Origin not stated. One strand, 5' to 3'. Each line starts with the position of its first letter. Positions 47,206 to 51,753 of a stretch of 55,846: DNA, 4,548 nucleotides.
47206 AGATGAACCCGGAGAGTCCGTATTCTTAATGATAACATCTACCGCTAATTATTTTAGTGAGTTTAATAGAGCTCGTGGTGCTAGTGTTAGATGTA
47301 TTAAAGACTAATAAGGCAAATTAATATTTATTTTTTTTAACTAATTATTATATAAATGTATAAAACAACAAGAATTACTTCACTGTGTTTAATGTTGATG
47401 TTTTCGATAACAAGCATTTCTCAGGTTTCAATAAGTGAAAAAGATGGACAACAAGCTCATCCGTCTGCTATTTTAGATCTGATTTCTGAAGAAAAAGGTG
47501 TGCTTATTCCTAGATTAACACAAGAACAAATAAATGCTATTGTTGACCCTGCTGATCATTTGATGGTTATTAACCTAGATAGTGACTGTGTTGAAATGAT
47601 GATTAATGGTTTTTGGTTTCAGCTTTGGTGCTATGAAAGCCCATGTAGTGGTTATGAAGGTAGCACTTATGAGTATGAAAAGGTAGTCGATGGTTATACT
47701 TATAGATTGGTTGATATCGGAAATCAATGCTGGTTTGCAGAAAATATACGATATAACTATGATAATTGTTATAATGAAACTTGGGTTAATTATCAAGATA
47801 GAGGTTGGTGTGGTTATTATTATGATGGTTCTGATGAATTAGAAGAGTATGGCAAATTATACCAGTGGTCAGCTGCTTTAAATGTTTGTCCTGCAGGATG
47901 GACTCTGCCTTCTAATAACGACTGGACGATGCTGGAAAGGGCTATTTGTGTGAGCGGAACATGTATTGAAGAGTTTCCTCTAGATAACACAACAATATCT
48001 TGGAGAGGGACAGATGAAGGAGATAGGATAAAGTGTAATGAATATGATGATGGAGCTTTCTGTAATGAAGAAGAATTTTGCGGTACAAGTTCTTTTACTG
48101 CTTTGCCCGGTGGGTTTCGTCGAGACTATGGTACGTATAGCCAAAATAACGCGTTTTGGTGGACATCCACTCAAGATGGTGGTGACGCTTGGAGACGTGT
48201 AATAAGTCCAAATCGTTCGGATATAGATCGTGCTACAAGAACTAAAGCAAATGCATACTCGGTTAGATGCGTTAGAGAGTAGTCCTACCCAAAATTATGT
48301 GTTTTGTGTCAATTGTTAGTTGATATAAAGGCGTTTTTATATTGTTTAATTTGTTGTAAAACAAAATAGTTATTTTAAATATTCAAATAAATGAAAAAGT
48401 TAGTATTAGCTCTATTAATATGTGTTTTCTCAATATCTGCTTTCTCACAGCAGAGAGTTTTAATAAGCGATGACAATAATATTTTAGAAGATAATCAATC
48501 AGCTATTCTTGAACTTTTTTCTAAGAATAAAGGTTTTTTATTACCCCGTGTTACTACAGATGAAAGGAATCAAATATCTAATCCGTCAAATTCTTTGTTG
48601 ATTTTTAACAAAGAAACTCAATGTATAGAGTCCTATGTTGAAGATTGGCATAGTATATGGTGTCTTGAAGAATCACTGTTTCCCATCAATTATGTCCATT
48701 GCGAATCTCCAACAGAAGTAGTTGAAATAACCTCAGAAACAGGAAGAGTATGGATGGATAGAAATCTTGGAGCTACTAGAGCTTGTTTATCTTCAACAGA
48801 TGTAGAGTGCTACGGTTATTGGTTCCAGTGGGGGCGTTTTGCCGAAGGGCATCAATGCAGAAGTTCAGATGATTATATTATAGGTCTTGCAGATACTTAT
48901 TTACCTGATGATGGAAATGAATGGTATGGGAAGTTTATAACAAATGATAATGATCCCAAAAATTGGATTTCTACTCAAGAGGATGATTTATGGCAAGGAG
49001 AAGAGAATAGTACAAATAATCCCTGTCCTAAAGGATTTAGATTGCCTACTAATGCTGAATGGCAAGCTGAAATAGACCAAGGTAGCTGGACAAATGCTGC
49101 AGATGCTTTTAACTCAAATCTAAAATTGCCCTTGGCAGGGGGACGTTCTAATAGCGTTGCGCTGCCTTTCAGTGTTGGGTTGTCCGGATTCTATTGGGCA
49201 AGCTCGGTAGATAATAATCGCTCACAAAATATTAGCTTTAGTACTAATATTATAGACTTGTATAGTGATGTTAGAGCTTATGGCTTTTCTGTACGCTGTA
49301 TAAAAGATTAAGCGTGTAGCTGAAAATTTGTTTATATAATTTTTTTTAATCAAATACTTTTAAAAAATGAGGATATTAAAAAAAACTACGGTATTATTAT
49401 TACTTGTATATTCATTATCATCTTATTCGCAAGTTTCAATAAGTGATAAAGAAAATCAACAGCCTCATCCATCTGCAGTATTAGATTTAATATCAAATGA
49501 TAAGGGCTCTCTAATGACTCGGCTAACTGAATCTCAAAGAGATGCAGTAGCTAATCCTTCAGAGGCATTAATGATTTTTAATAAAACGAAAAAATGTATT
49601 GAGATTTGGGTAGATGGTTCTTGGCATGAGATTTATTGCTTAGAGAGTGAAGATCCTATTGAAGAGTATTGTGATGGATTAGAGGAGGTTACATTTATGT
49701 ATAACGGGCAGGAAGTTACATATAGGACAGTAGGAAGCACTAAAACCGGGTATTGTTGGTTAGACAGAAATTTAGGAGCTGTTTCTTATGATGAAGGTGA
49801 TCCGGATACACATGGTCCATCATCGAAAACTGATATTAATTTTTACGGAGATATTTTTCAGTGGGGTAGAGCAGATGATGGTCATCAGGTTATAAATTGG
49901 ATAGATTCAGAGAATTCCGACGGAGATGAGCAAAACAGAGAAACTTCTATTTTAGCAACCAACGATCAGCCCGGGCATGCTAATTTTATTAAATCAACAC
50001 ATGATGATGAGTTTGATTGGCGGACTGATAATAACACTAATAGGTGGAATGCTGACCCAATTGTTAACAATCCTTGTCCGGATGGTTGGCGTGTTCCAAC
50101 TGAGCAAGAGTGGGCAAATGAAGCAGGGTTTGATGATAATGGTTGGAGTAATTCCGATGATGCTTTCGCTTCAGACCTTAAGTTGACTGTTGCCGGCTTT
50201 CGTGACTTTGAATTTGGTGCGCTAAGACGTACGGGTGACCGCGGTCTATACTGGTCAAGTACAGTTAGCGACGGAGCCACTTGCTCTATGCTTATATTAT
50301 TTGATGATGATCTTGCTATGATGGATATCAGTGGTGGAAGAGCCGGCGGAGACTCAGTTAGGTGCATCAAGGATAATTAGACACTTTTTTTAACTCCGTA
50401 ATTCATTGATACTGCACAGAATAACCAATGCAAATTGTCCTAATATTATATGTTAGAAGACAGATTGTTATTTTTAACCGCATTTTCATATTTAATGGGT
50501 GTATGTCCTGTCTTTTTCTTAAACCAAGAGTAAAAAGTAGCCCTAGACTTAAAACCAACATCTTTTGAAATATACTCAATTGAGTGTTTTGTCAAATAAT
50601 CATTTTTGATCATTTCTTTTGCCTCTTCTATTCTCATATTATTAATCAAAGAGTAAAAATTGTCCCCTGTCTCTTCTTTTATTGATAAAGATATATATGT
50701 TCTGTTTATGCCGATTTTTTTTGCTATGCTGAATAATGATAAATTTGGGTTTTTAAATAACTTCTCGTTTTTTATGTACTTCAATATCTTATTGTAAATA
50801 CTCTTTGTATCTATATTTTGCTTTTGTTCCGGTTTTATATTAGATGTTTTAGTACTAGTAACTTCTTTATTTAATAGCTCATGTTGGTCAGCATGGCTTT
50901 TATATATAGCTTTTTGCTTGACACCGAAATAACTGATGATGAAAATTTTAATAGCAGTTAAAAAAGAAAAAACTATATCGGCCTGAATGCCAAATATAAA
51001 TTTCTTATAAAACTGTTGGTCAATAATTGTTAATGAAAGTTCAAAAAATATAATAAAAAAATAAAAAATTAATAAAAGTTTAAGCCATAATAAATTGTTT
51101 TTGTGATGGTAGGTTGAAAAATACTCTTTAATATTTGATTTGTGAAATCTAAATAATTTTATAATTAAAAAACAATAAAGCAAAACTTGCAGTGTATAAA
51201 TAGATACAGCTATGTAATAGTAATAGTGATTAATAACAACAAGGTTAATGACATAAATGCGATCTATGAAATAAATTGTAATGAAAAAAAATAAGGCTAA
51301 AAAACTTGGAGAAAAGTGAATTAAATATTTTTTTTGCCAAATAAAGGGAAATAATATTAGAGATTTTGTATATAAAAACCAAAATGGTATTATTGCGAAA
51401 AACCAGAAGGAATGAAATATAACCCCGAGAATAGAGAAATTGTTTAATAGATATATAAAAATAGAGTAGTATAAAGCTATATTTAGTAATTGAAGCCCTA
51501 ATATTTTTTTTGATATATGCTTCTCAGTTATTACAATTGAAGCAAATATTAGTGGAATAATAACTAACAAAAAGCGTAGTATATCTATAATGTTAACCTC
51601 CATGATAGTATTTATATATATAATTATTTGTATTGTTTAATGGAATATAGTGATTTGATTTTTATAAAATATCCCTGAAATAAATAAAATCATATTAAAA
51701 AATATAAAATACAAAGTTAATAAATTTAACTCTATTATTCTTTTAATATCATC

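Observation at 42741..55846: Nine-gene array of secreted proteins with one shared N-terminal module and divergent lectin-like or fibre-like C-termini, interleaved with two 7-TM AraC regulators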

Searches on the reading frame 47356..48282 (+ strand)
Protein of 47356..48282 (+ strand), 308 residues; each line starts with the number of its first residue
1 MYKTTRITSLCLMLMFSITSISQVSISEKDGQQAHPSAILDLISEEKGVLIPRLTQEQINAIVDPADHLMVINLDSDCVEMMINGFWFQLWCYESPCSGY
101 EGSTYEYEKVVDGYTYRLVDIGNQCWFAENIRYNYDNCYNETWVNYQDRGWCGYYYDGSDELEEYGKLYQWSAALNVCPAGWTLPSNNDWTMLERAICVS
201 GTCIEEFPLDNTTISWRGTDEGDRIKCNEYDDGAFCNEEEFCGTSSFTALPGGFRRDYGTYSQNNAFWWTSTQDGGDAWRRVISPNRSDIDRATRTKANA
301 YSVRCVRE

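Call 7: search_protein_families(library=pfam, proteins=[window:47356-48282:+], max_evalue=0.1)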
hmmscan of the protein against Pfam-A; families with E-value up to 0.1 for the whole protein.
window:47356-48282:+ (308 aa): 1 family
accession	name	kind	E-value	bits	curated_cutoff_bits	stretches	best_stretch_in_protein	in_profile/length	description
PF09603.15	Fib_succ_major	-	2e-29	103.6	33.9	1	119-307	1-187/187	Fibrobacter succinogenes major domain (Fib_succ_major)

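Call 8: search_protein_families(library=ncbifam, proteins=[window:47356-48282:+], max_evalue=0.1)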
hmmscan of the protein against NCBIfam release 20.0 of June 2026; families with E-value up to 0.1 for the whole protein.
window:47356-48282:+ (308 aa): 1 family
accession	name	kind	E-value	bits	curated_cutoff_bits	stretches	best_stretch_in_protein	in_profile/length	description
TIGR02145.1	Fib_succ_major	domain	3.8e-25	89.6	41.65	1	112-307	7-175/176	FISUMP domain-containing protein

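Call 60: search_protein_families(library=phrogs, proteins=[window:47356-48282:+], max_evalue=0.01)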
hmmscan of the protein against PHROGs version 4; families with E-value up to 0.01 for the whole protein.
window:47356-48282:+ (308 aa): 0 families

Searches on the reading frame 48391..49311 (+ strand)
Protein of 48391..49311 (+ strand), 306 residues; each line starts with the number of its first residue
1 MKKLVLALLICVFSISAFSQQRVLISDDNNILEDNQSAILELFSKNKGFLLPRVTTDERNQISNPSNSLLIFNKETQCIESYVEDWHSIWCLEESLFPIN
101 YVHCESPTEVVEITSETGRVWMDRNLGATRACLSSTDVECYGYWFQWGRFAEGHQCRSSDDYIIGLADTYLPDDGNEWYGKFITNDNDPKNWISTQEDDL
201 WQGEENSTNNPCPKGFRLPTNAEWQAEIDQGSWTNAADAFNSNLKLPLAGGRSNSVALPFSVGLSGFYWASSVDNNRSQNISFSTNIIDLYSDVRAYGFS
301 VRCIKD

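Call 7: search_protein_families(library=pfam, proteins=[window:48391-49311:+], max_evalue=0.1)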
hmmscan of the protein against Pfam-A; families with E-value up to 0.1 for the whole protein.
window:48391-49311:+ (306 aa): 1 family
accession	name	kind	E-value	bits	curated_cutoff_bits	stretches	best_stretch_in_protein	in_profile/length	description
PF09603.15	Fib_succ_major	-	3.9e-08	34.2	33.9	1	118-305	5-187/187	Fibrobacter succinogenes major domain (Fib_succ_major)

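Call 8: search_protein_families(library=ncbifam, proteins=[window:48391-49311:+], max_evalue=0.1)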
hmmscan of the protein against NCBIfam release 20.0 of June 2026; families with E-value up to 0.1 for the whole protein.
window:48391-49311:+ (306 aa): 2 families
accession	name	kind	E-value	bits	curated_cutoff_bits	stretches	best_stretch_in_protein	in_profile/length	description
TIGR02145.1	Fib_succ_major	domain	2.9e-08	34.6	41.65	2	118-230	18-80/176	FISUMP domain-containing protein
NF011760.0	PRK15213.1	equivalog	0.04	11.9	752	1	253-301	537-585/796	PefC/AfrB family outer membrane usher protein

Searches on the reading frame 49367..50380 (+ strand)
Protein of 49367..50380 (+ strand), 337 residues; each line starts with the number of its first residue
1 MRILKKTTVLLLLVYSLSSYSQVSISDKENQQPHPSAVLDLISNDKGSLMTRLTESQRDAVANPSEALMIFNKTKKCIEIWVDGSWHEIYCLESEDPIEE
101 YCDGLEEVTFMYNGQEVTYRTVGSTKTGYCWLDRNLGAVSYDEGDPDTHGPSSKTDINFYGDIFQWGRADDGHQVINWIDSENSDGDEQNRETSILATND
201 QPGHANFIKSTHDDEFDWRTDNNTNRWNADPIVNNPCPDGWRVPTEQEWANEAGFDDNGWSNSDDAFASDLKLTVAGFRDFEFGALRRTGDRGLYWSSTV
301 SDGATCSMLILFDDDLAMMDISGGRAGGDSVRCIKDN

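Call 7: search_protein_families(library=pfam, proteins=[window:49367-50380:+], max_evalue=0.1)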
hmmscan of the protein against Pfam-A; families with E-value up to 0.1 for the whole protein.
window:49367-50380:+ (337 aa): 1 family
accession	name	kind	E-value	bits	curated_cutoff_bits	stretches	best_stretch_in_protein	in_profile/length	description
PF09603.15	Fib_succ_major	-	0.00021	22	33.9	0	129-335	6-187/187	Fibrobacter succinogenes major domain (Fib_succ_major)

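Call 8: search_protein_families(library=ncbifam, proteins=[window:49367-50380:+], max_evalue=0.1)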
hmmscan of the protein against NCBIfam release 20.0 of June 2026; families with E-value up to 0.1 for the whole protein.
window:49367-50380:+ (337 aa): 1 family
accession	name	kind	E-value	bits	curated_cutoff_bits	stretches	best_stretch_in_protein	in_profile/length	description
TIGR02145.1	Fib_succ_major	domain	8.7e-08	33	41.65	1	130-336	20-176/176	FISUMP domain-containing protein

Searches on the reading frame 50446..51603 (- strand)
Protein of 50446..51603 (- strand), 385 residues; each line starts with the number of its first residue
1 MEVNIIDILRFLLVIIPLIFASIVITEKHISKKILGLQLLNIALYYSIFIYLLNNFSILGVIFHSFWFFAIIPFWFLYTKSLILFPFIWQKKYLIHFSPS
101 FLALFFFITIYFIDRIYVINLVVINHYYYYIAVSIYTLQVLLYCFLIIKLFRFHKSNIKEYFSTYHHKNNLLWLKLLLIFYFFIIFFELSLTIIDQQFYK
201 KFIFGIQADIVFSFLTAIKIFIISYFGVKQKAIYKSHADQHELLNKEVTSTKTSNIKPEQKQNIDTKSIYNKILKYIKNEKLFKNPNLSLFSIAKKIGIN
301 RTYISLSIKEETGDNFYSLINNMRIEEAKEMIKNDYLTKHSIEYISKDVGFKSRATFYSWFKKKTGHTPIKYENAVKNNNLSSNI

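Call 10: search_protein_families(library=pfam, proteins=[window:50446-51603:-], max_evalue=0.01)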
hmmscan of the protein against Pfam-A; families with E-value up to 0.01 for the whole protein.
window:50446-51603:- (385 aa): 2 families
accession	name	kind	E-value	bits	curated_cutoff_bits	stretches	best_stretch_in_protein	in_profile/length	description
PF12833.13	HTH_18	-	4.1e-15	56.3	33.6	1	293-373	1-78/80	Helix-turn-helix domain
PF00165.29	HTH_AraC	-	2.5e-05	24.7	26.6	1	332-372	1-40/42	Bacterial regulatory helix-turn-helix proteins, AraC family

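Call 50: find_homologous_proteins(query=window:50446-51603:-, max_evalue=0.00001)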
Query window:50446-51603:- (385 aa): 21 proteins with E <= 0.00001 among 6656 candidates.
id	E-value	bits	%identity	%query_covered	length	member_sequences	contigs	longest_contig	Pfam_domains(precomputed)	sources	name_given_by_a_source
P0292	1.6e-240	816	100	100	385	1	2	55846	PF12833.14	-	-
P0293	1.6e-49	187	54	51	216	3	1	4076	-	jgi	-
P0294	1.2e-41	161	32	97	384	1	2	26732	PF12833.14,PF00165.30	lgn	-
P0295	7.9e-40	155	33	97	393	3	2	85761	PF12833.14,PF00165.30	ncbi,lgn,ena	-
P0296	7.0e-24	103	33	95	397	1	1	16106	PF12833.14,PF00165.30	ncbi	-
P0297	2.3e-16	78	32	63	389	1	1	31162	PF12833.14,PF00165.30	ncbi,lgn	-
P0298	6.8e-16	76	28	83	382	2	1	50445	PF12833.14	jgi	-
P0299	1.6e-15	75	30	78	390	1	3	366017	PF12833.14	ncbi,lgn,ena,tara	tara:strand:+ start:20632 stop:21804 length:1173 start_codon:yes stop_codon:yes gene_type:complete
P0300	2.6e-15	75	30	78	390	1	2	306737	PF12833.14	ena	-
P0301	1.5e-13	69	29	81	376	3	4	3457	PF12833.14,PF00165.30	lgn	-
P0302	9.3e-13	66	25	80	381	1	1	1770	PF12833.14,PF00165.30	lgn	-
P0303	5.4e-12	64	29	78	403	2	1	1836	PF12833.14,PF00165.30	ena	-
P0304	6.6e-12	63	27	59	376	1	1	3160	PF12833.14,PF00165.30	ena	-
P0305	2.0e-11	62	37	36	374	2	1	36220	PF12833.14,PF00165.30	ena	-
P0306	3.2e-9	54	25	78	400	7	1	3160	PF12833.14,PF00165.30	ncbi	-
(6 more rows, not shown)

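Call 51: find_encoding_contigs(protein=P0294, flank=8000, max_places=1)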
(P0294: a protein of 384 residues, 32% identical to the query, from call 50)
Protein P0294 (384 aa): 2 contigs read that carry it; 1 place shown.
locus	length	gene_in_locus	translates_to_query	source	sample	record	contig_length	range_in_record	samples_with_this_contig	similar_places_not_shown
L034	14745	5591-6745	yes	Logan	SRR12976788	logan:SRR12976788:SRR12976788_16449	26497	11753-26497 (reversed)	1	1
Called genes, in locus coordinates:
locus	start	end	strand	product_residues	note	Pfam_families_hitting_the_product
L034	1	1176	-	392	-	?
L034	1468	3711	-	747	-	PF21471:Reelin_subrepeat-B (faint)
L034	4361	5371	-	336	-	PF18962:Por_Secre_tail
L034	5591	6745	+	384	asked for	PF12833:HTH_18, PF00165:HTH_AraC (weak)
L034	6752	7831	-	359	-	PF13439:Glyco_transf_4 (faint), PF00534:Glycos_transf_1, PF13692:Glyco_trans_1_4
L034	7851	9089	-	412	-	PF13439:Glyco_transf_4, PF00534:Glycos_transf_1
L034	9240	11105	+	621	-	PF18962:Por_Secre_tail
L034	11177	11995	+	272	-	PF13489:Methyltransf_23, PF02353:CMAS (faint), PF13649:Methyltransf_25, PF13847:Methyltransf_31, PF08241:Methyltransf_11, PF08242:Methyltransf_12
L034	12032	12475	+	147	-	PF00581:Rhodanese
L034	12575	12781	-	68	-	PF01329:Pterin_4a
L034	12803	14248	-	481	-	PF02696:SelO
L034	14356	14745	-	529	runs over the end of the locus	PF06826:Asp-Al_Ex, PF02080:TrkA_C, PF06826:Asp-Al_Ex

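Call 52: find_encoding_contigs(protein=P0295, flank=8000, max_places=1)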
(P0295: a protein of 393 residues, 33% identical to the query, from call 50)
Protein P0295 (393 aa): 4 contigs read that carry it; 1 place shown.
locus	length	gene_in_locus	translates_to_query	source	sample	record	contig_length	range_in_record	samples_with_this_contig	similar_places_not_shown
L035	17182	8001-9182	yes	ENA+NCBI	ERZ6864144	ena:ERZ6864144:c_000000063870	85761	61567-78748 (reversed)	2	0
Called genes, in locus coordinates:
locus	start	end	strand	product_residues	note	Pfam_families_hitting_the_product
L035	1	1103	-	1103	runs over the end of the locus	PF19081:Ig_7, PF13573:SprB, PF13585:CHU_C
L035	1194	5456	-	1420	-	PF21471:Reelin_subrepeat-B (faint), PF02012:BNR (faint)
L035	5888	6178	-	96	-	-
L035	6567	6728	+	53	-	-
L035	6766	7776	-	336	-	PF18962:Por_Secre_tail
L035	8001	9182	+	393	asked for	PF12833:HTH_18, PF00165:HTH_AraC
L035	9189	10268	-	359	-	PF13439:Glyco_transf_4 (weak), PF13692:Glyco_trans_1_4, PF00534:Glycos_transf_1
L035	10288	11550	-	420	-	PF13439:Glyco_transf_4, PF00534:Glycos_transf_1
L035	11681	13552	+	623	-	PF18962:Por_Secre_tail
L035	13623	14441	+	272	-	PF02353:CMAS (faint), PF13489:Methyltransf_23 (weak), PF13649:Methyltransf_25, PF13847:Methyltransf_31, PF08241:Methyltransf_11, PF08242:Methyltransf_12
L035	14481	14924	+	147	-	PF00581:Rhodanese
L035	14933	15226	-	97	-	PF01329:Pterin_4a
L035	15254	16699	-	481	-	PF02696:SelO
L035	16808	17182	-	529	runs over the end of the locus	PF06826:Asp-Al_Ex, PF02080:TrkA_C, PF06826:Asp-Al_Ex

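Call 53: find_encoding_contigs(protein=P0296, flank=8000, max_places=1)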
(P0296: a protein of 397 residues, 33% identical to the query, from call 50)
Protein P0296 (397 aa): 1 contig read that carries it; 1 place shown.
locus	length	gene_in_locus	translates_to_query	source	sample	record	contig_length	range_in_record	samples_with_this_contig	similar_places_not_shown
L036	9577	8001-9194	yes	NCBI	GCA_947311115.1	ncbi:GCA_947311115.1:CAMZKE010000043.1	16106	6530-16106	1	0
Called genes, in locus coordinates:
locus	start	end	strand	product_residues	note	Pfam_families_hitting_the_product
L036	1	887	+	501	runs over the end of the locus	PF00890:FAD_binding_2 (weak), PF01266:DAO (weak), PF01593:Amino_oxidase, PF03486:HI0933_like (faint), PF07992:Pyr_redox_2 (faint), PF12831:FAD_oxidored (faint), PF13450:NAD_binding_8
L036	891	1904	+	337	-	PF01207:Dus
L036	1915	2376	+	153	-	PF03168:LEA_2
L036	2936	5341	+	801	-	PF03176:MMPL, PF00873:ACR_tran (faint), PF02460:Patched (weak), PF12349:Sterol-sensing, PF03176:MMPL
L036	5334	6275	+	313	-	PF01073:3Beta_HSD, PF01370:Epimerase, PF02719:Polysacc_synt_2, PF04321:RmlD_sub_bind, PF05368:NmrA (weak), PF07993:NAD_binding_4, PF13460:NAD_binding_10, PF16363:GDP_Man_Dehyd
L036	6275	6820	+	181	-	PF21857:DUF6913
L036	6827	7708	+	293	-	PF00701:DHDPS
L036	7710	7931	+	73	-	-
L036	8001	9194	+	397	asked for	PF12833:HTH_18, PF00165:HTH_AraC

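Call 94: find_encoding_contigs(protein=P0293, flank=8000, max_places=2)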
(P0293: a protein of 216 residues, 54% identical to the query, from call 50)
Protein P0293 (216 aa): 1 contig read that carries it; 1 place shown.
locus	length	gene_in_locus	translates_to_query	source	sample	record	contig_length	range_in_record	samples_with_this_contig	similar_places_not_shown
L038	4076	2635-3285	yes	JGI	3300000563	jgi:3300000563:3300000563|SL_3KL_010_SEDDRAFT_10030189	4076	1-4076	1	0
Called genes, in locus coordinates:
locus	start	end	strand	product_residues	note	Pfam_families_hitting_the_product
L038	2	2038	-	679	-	?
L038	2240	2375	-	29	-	-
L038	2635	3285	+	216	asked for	-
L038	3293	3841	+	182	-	PF12833:HTH_18, PF00165:HTH_AraC (weak)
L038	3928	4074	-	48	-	?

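Call 95: find_encoding_contigs(protein=P0298, flank=8000, max_places=1)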
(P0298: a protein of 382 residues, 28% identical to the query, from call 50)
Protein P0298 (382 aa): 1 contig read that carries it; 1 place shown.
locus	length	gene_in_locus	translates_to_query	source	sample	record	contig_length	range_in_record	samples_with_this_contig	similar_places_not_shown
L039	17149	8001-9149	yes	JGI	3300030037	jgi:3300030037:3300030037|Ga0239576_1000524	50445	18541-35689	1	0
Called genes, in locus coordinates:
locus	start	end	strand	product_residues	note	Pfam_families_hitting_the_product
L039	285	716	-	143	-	-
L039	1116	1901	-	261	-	-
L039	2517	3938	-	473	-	-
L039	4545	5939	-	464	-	-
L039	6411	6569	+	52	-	-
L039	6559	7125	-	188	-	-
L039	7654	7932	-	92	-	-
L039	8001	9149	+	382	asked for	PF12833:HTH_18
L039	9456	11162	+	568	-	PF02518:HATPase_c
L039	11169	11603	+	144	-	PF00072:Response_reg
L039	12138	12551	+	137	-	PF14024:DUF4240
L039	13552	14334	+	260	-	-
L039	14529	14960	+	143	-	-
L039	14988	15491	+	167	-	-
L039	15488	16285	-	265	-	PF02586:SRAP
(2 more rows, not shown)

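Call 96: find_encoding_contigs(protein=P0299, flank=8000, max_places=1)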
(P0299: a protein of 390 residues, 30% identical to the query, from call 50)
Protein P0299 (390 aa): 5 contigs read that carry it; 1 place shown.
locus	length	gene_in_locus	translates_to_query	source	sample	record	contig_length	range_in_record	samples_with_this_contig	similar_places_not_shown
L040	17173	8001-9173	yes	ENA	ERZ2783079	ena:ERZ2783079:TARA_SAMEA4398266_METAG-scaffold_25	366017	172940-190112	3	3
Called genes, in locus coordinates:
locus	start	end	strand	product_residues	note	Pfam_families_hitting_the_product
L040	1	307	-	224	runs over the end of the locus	PF02630:SCO1-SenC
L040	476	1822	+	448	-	PF02163:Peptidase_M50, PF17820:PDZ_6 (faint), PF13180:PDZ_2 (faint), PF21558:Pept_S41_N_bact (faint), PF00595:PDZ (faint), PF14685:PDZ_Tricorn (faint)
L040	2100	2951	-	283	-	PF13621:Cupin_8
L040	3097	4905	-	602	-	PF07715:Plug, PF00593:TonB_dep_Rec_b-barrel, PF14905:OMP_b-brl_3 (weak)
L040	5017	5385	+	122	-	-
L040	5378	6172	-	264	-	PF00106:adh_short, PF08659:KR, PF13561:adh_short_C2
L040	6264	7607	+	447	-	PF00578:AhpC-TSA (weak), PF08534:Redoxin (weak), PF13905:Thioredoxin_8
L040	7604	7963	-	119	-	PF08378:NERD, PF02021:UPF0102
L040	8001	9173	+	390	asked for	PF12833:HTH_18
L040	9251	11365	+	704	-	PF00144:Beta-lactamase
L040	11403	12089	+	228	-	-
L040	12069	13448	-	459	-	PF01235:Na_Ala_symp, PF13520:AA_permease_2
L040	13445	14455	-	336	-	PF02016:Peptidase_S66, PF17676:Peptidase_S66C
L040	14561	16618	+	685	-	PF00133:tRNA-synt_1, PF09334:tRNA-synt_1g, PF08264:Anticodon_1 (weak), PF19303:Anticodon_3, PF01588:tRNA_bind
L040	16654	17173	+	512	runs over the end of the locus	PF00083:Sugar_tr, PF07690:MFS_1, PF00083:Sugar_tr, PF07690:MFS_1 (weak)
